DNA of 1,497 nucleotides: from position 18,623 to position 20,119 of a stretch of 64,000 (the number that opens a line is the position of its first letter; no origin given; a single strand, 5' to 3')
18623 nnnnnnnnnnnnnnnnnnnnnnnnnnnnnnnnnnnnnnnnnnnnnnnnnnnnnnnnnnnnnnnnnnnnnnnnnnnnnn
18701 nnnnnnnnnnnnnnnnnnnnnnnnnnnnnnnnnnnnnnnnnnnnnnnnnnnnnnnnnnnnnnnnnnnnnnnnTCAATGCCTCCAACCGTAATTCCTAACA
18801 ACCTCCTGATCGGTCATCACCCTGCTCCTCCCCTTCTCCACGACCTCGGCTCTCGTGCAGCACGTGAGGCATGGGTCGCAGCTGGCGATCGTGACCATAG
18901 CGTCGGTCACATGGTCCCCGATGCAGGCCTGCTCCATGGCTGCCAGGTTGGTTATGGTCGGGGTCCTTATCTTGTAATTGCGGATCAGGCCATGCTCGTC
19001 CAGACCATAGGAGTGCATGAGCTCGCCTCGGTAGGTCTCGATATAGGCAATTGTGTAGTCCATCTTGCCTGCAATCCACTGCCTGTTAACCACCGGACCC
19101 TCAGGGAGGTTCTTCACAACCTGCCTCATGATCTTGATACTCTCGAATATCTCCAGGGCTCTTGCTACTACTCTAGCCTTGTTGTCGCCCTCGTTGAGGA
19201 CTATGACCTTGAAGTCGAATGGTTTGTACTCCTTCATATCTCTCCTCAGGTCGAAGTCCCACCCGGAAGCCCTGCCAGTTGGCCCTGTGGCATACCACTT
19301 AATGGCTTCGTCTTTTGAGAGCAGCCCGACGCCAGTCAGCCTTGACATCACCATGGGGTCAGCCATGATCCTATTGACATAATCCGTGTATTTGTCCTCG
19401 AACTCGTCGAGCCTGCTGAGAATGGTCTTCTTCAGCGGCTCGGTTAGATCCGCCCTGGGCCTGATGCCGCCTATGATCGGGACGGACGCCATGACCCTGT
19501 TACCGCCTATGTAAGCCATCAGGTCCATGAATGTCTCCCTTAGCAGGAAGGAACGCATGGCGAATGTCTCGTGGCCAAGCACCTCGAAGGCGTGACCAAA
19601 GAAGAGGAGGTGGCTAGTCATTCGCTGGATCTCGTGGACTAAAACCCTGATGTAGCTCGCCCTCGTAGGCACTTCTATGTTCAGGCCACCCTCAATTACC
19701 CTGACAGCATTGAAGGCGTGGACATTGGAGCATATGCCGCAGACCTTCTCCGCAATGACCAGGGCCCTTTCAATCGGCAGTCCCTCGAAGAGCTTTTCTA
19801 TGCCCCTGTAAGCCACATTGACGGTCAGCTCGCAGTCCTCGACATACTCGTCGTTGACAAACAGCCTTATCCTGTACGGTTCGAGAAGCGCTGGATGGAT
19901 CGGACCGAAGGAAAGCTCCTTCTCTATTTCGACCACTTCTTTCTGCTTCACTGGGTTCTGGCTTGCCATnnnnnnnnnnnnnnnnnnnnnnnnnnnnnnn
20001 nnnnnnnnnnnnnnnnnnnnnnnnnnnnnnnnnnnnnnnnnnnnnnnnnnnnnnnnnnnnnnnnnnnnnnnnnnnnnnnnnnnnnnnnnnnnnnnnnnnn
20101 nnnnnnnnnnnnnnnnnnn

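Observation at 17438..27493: Mrp-linked energy-converting [NiFe] hydrogenase with three tandem polyferredoxins (14 predicted [4Fe-4S] clusters) and no NuoC homolog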

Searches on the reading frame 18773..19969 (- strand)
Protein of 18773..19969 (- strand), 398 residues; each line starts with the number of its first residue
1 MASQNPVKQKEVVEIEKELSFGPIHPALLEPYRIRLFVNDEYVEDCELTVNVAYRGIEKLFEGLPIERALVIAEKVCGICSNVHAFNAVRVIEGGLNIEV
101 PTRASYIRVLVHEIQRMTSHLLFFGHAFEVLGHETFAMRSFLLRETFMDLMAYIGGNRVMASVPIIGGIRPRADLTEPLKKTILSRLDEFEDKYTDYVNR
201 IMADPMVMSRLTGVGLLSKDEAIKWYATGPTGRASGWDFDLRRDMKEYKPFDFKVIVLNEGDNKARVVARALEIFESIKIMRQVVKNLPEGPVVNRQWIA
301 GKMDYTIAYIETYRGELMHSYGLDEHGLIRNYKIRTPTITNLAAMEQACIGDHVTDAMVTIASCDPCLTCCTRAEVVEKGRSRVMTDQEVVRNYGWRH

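Call 5: search_protein_families(library=pfam, proteins=[window:18773-19969:-], max_evalue=0.1)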
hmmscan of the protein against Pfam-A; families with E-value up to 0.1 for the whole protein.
window:18773-19969:- (398 aa): 2 families
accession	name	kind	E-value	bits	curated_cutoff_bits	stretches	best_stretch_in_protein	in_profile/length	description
PF00346.24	Complex1_49kDa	-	1.4e-48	165.8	24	2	131-296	2-167/271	Respiratory-chain NADH dehydrogenase, 49 Kd subunit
PF00374.24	NiFeSe_Hases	-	1.2e-19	71.2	25.8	2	55-126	1-72/508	Nickel-dependent hydrogenase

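Call 12: search_protein_families(library=ncbifam, proteins=[window:18773-19969:-], max_evalue=0.01)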
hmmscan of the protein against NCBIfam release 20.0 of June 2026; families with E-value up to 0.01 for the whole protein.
window:18773-19969:- (398 aa): 15 families
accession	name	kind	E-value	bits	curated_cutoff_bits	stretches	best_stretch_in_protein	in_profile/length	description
NF004739.1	PRK06075.1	equivalog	3.7e-66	223.5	360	2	18-297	2-281/384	NADH-quinone oxidoreductase subunit D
TIGR01962.1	NuoD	equivalog_domain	5.4e-58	196.7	459.35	2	19-296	5-282/386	NADH dehydrogenase (quinone) subunit D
NF040602.1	F420_dehyd_FpoD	exception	2.5e-54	184.8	600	1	18-369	9-368/372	F420H2 dehydrogenase subunit FpoD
NF008974.0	PRK12322.1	equivalog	1.2e-52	179.1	522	1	18-368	8-361/366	NADH-quinone oxidoreductase subunit D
NF009808.0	PRK13292.1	equivalog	1.7e-46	158.5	1156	1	17-297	408-688/791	NADH-quinone oxidoreductase subunit B/C/D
NF008728.0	PRK11742.1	equivalog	1.6e-45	155.6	840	1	19-294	217-492/598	NADH-quinone oxidoreductase subunit C/D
NF005649.0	PRK07415.1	equivalog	1.1e-44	153.1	583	1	19-295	13-290/394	NAD(P)H-quinone oxidoreductase subunit H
TIGR03295.1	frhA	equivalog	5.3e-26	91.5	392.5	2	50-201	36-192/412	coenzyme F420 hydrogenase subunit alpha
NF033181.1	NiFeSe_hydrog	equivalog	4.9e-19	68.6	600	2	33-126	17-109/507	nickel-dependent hydrogenase large subunit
NF045518.1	H2_NiFeSe_large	exception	1.1e-14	54.2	780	2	33-126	17-109/485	NiFeSe hydrogenase large subunit HysA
NF007778.0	PRK10467.1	equivalog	4.1e-14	51.8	969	1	51-124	35-108/567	hydrogenase 2 large subunit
NF041785.2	VhuA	equivalog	1.3e-12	47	800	1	45-124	30-108/418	F420-non-reducing hydrogenase Vhu subunit A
NF040828.1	sulfhyd_ShyA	equivalog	5.7e-11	41.9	700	1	267-350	292-376/415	NAD(P)-dependent hydrogenase/sulfhydrogenase 2 subunit alpha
NF007550.0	PRK10170.1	equivalog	6.8e-11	41.3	1101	1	32-124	31-123/597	Ni/Fe-hydrogenase large subunit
NF040832.1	sulfhyd_HydA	equivalog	3.4e-07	29.7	880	1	34-111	19-96/426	NADPH-dependent hydrogenase/sulfhydrogenase 1 subunit alpha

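Call 13: find_homologous_proteins(query=window:18773-19969:-, max_evalue=1e-10)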
Query window:18773-19969:- (398 aa): 1507 proteins with E <= 1e-10 among 4175 candidates; the best 120 are listed.
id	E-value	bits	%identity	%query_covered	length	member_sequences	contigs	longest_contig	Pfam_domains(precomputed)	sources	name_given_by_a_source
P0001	7.8e-261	883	96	100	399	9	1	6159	PF00374.25,PF00346.25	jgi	jgi:energy-converting hydrogenase B subunit N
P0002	1.0e-221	754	83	96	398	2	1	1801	PF00374.25,PF00346.25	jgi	jgi:energy-converting hydrogenase B subunit N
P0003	3.8e-221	752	82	96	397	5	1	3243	PF00374.25,PF00346.25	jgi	jgi:energy-converting hydrogenase B subunit N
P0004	2.2e-219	746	80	100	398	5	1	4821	PF00374.25,PF00346.25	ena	-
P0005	5.4e-216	735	80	96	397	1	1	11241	PF00374.25,PF00346.25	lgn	-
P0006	4.4e-215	732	78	99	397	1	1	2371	PF00374.25,PF00346.25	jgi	-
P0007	5.9e-214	728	77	100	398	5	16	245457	PF00374.25,PF00346.25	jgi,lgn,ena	jgi:energy-converting hydrogenase B subunit N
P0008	5.8e-213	725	77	98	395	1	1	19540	PF00374.25,PF00346.25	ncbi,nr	ncbi:MAG: nickel-dependent hydrogenase large subunit [Candidatus Methanomethylicus sp.]|nr:nickel-de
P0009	4.1e-212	722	77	98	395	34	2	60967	PF00374.25,PF00346.25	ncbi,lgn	ncbi:MAG: nickel-dependent hydrogenase large subunit [Candidatus Methanomethylicaceae archaeon]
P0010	2.4e-211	720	77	96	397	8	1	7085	PF00374.25,PF00346.25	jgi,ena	-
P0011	6.6e-211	718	78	96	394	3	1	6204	PF00374.25,PF00346.25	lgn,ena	-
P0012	1.6e-210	717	77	96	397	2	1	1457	PF00374.25,PF00346.25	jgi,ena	-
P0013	1.1e-209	714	77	96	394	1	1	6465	PF00374.25,PF00346.25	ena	-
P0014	1.4e-209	714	77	99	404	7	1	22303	PF00374.25,PF00346.25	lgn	-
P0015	1.5e-206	704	75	98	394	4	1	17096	PF00374.25,PF00346.25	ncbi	-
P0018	1.2e-202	691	76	97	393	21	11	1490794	PF00374.25,PF00346.25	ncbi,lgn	ncbi:MAG: nickel-dependent hydrogenase large subunit [Candidatus Methanosuratincola petrocarbonis]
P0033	1.7e-136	473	54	96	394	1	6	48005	PF00374.25,PF00346.25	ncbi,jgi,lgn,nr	ncbi:MAG: hypothetical protein GYA60_01470 [Candidatus Methanofastidiosa archaeon]|nr:hypothetical p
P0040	4.3e-135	469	56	94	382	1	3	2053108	PF00374.25,PF00346.25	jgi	jgi:energy-converting hydrogenase B subunit N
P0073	8.3e-130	451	54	94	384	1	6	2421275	PF00374.25,PF00346.25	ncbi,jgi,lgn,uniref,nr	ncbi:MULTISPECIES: nickel-dependent hydrogenase large subunit [Methanobacterium]|jgi:energy-converti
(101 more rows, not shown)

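Call 15: find_encoding_contigs(protein=P0018, flank=10000, max_places=2)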
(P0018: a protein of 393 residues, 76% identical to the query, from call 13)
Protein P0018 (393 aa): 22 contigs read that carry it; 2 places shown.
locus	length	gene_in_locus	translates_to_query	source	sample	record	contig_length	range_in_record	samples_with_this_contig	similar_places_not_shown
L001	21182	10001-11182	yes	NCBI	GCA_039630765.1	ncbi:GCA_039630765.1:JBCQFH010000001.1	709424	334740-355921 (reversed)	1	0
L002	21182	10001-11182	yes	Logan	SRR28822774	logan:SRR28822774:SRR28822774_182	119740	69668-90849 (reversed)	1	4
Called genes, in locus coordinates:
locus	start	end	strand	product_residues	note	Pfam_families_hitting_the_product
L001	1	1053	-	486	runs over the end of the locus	PF00587:tRNA-synt_2b, PF03129:HGTP_anticodon, PF09180:ProRS-C_1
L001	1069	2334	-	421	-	PF27218:MJ0043_C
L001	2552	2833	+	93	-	-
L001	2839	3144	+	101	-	PF01899:MNHE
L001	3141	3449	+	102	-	-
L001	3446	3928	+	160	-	PF03334:PhaG_MnhG_YufB (weak)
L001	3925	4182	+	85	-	PF13244:MbhD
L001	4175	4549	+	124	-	PF00420:Oxidored_q2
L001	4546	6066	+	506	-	PF00361:Proton_antipo_M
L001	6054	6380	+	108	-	PF27305:MJ1308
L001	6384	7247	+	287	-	PF04039:MnhB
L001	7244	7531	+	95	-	-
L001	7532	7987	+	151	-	PF00037:Fer4 (weak), PF13237:Fer4_10 (weak), PF00037:Fer4 (weak), PF12838:Fer4_7, PF13187:Fer4_9, PF00037:Fer4, PF12797:Fer4_2 (weak), PF13237:Fer4_10, +11 more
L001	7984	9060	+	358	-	-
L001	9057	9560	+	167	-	PF14697:Fer4_21 (weak), PF00037:Fer4 (weak), PF12837:Fer4_6 (faint), PF13237:Fer4_10, PF12838:Fer4_7, PF13183:Fer4_8 (faint), PF13187:Fer4_9 (weak)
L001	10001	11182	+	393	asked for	PF00374:NiFeSe_Hases, PF00346:Complex1_49kDa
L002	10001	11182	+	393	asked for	PF00374:NiFeSe_Hases, PF00346:Complex1_49kDa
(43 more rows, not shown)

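Call 16: find_encoding_contigs(protein=P0073, flank=10000, max_places=1)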
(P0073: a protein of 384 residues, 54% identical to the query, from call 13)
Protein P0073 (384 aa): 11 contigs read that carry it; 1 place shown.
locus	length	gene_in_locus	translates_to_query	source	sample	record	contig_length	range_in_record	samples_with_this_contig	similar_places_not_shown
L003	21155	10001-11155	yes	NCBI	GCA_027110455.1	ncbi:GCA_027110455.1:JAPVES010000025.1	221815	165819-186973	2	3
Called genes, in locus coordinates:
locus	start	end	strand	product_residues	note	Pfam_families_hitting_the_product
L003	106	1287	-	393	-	PF00764:Arginosuc_synth, PF24167:DUF7411 (weak), PF20979:Arginosuc_syn_C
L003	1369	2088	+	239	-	PF24827:AstE_AspA_cat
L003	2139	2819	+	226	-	PF04307:YdjM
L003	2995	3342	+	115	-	PF01899:MNHE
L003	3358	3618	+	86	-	PF04066:MrpF_PhaF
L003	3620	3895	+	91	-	PF09882:EhaC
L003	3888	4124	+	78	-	PF13244:MbhD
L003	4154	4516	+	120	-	PF00420:Oxidored_q2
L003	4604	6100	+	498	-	PF10125:NADHdeh_related, PF00361:Proton_antipo_M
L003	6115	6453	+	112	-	PF27305:MJ1308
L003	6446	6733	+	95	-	-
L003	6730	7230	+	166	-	PF04039:MnhB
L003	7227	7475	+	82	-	-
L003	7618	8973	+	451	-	PF12838:Fer4_7, PF13187:Fer4_9, PF13187:Fer4_9, PF12838:Fer4_7, PF13187:Fer4_9, PF13237:Fer4_10, PF14697:Fer4_21, PF00037:Fer4, +16 more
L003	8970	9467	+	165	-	PF14697:Fer4_21 (faint), PF12837:Fer4_6 (faint), PF13237:Fer4_10, PF00037:Fer4 (faint), PF12838:Fer4_7, PF13187:Fer4_9 (weak), PF13484:Fer4_16 (faint)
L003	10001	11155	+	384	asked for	PF00374:NiFeSe_Hases, PF00346:Complex1_49kDa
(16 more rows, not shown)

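Call 17: search_solved_structures(query=window:18773-19969:-, max_evalue=1e-10)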
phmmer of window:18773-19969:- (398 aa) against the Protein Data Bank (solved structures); distinct sequences matched with E-value up to 1e-10: 75 (the best 60 are shown).
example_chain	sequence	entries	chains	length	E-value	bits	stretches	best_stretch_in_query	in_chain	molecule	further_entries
6cfw_L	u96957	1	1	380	2.1e-47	165.1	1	13-373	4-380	Membrane-bound hydrogenase subunit alpha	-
7z0s_E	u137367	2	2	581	1.4e-41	146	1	19-391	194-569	Formate hydrogenlyase subunit 5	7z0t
7eu3_H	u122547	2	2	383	8.9e-40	140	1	20-297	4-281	NAD(P)H-quinone oxidoreductase subunit H, chloroplastic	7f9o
6hum_H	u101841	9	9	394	4.8e-39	137.6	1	19-296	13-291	NAD(P)H-quinone oxidoreductase subunit H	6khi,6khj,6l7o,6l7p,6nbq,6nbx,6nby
7wfg_H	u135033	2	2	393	2.4e-38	135.3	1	19-296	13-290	NAD(P)H-quinone oxidoreductase subunit H, chloroplastic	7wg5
9grx_H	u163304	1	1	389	1.4e-36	129.5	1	20-296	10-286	NAD(P)H-quinone oxidoreductase subunit H, chloroplastic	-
2fug_4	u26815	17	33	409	7.4e-35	123.8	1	8-294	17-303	NADH-quinone oxidoreductase chain 4 | NADH-QUINONE OXIDOREDUCTASE SUBUNIT 4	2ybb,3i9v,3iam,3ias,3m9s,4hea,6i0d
7awt_D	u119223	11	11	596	3.1e-30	108.6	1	19-295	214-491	NADH-quinone oxidoreductase subunit C/D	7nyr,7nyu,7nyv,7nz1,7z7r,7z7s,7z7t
9taj_C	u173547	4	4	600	3.1e-30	108.6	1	19-295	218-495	NADH-quinone oxidoreductase subunit C/D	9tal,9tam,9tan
7p61_C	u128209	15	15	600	3.3e-30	108.5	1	19-295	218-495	NADH-quinone oxidoreductase subunit C/D | NADH-quinone oxidoreductase subunit CD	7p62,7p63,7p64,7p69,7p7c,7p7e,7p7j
6u8y_L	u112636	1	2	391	1.3e-29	106.6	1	11-368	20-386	NADH dehydrogenase subunit D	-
9iho_D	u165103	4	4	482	6.5e-28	101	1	6-294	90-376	NUCM (49 kDa) subunit of mitochondrial NADH:ubiquinone oxidoreductase (Complex I)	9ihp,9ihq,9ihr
7q5y_B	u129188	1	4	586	6.7e-28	100.9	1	15-292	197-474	NADH-quinone oxidoreductase subunit C/D 2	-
7arc_D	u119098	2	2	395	2.9e-27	98.9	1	19-291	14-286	ND7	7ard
8bpx_D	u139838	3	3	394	5.9e-27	97.8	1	18-293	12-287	NADH dehydrogenase [ubiquinone] iron-sulfur protein 2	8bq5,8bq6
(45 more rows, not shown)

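Call 18: find_related_loci(query=window:18773-19969:-, collection=genome_contigs, flank=10000)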
Query window:18773-19969:- (398 aa) in genome_contigs; peptide patterns used: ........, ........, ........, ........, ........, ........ (x = any residue, [..] = any of these).
80 stretches matched a pattern; 21 encode a relative of the query (tblastn E <= 1e-3); 21 distinct loci.
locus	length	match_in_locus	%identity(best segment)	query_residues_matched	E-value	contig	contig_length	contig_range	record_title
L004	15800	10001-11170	77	8-397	0e+0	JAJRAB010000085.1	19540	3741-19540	MAG: Candidatus Methanomethylicus sp. isolate OWC_0001 OWC_0001_k121_50551266, whole genome shotgun sequence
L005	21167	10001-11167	77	8-397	0e+0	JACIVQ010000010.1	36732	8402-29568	MAG: Candidatus Methanomethylicales archaeon isolate MAG-3 Methanomethyliales_A3_bin1_Scaffold_10, whole genome shotgun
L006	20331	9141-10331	77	1-397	0e+0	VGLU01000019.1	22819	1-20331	MAG: Candidatus Methanomethylicota archaeon isolate M_DeepCast_400m_m2_128 M_DeepCast_400m_m2_128_Ga0194112_10003241, wh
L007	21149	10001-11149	77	15-397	0e+0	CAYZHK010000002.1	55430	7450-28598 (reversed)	MAG TPA_asm: uncultured Nitrososphaerota archaeon isolate SRP098346_co1_232 genome assembly, contig: NODE_235_length_554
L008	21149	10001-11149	78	15-397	0e+0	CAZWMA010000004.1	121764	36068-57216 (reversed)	MAG TPA_asm: uncultured Nitrososphaerota archaeon isolate binchicken_co220_99 genome assembly, contig: NODE_46_length_12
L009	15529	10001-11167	75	8-397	0e+0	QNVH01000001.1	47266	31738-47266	MAG: Candidatus Methanomethylicota archaeon isolate WYZ-LMO10 Verstraetearchaeota_archaeon_WYZ-LMO10_contig-1, whole gen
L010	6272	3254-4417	75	8-397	0e+0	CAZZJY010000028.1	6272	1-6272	MAG TPA_asm: uncultured Nitrososphaerota archaeon isolate binchicken_co25_125 genome assembly, contig: k141_46516, whole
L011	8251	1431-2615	77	2-397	0e+0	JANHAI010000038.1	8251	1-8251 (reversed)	MAG: Candidatus Methanomethylicia archaeon isolate LCB019-004 scaffold_12721_c1, whole genome shotgun sequence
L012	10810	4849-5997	75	15-397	0e+0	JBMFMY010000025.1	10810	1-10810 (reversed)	MAG: Candidatus Methanomethylicaceae archaeon isolate KM4337-33 NODE_25_length_10810_cov_3.636076, whole genome shotgun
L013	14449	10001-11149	74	15-397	0e+0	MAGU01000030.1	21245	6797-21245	MAG: Candidatus Methanomethylicus oleisabuli isolate V3 V3_s28, whole genome shotgun sequence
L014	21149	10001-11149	75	15-397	0e+0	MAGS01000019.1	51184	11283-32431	MAG: Candidatus Methanomethylicus mesodigestus isolate V1 V1_s19, whole genome shotgun sequence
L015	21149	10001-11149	74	15-397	0e+0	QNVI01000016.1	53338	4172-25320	MAG: Candidatus Methanomethylicota archaeon isolate WYZ-LMO11 Verstraetearchaeota_archaeon_WYZ-LMO11_contig-16, whole ge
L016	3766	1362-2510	74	15-397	0e+0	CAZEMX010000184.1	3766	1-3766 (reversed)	MAG TPA_asm: uncultured Nitrososphaerota archaeon isolate binchicken_co265_268 genome assembly, contig: NODE_30827_lengt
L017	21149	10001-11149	74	15-397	0e+0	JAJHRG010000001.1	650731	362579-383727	MAG: Candidatus Methanomethylicota archaeon isolate Bin S31 scaffold_1_c1, whole genome shotgun sequence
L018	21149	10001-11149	73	15-397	0e+0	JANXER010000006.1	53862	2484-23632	MAG: Candidatus Methanomethyliaceae archaeon isolate SKYB85 NODE_6_length_53862_cov_4.954933, whole genome shotgun seque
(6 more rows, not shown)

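Call 37: find_encoding_contigs(protein=P0033, flank=9000, max_places=1)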
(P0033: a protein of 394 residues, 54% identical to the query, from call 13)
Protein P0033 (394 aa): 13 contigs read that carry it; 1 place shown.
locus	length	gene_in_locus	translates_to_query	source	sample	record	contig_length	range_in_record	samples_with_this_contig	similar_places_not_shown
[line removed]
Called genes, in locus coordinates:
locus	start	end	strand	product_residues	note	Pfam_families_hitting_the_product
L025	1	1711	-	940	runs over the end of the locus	-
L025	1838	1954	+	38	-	-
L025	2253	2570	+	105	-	PF01899:MNHE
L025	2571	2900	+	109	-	PF04066:MrpF_PhaF (weak)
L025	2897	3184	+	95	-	PF09882:EhaC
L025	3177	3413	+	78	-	PF13244:MbhD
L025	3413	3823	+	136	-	PF00420:Oxidored_q2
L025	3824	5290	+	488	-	PF10125:NADHdeh_related, PF00361:Proton_antipo_M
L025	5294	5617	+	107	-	PF27305:MJ1308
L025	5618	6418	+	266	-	PF20501:MbhE (weak), PF04039:MnhB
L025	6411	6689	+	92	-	-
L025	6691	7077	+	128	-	PF13237:Fer4_10 (weak), PF25160:LdpA_Fe-S-bd (weak), PF14697:Fer4_21, PF00037:Fer4 (weak), PF12797:Fer4_2 (weak), PF14697:Fer4_21 (weak), PF12837:Fer4_6 (weak), PF12838:Fer4_7, +7 more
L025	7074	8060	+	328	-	PF12838:Fer4_7 (weak), PF13187:Fer4_9, PF12838:Fer4_7, PF00037:Fer4 (weak), PF13237:Fer4_10 (weak), PF12838:Fer4_7, PF00037:Fer4, PF13237:Fer4_10, +15 more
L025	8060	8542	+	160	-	PF17179:Fer4_22 (faint), PF13183:Fer4_8 (faint), PF14697:Fer4_21 (weak), PF00037:Fer4, PF12837:Fer4_6 (weak), PF13237:Fer4_10 (weak), PF14697:Fer4_21 (weak), PF12838:Fer4_7, +2 more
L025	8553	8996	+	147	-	PF01058:Oxidored_q6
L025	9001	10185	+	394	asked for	PF00374:NiFeSe_Hases, PF00346:Complex1_49kDa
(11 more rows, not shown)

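Call 38: find_encoding_contigs(protein=P0040, flank=9000, max_places=1)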
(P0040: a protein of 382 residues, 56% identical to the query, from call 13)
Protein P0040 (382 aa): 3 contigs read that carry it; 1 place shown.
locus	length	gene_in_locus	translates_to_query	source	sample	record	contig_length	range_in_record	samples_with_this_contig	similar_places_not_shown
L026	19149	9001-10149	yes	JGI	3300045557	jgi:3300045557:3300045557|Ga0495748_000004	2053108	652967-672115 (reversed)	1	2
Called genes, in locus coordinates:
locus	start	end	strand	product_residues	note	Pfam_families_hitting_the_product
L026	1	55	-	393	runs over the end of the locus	PF00764:Arginosuc_synth, PF06508:QueC (faint), PF20979:Arginosuc_syn_C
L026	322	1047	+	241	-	PF24827:AstE_AspA_cat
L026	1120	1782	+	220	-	PF04307:YdjM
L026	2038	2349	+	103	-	PF01899:MNHE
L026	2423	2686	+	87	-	PF04066:MrpF_PhaF (weak)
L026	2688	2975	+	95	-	PF09882:EhaC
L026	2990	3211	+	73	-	PF13244:MbhD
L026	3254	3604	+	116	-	PF00420:Oxidored_q2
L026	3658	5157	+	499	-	PF00361:Proton_antipo_M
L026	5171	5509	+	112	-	PF27305:MJ1308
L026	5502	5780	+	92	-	-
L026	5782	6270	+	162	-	PF04039:MnhB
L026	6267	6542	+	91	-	-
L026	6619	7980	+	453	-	-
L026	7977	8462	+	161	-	PF13183:Fer4_8 (faint), PF14697:Fer4_21 (faint), PF12837:Fer4_6 (faint), PF13237:Fer4_10, PF00037:Fer4 (faint), PF12797:Fer4_2 (faint), PF12838:Fer4_7, PF13187:Fer4_9 (weak), +1 more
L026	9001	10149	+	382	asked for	PF00374:NiFeSe_Hases, PF00346:Complex1_49kDa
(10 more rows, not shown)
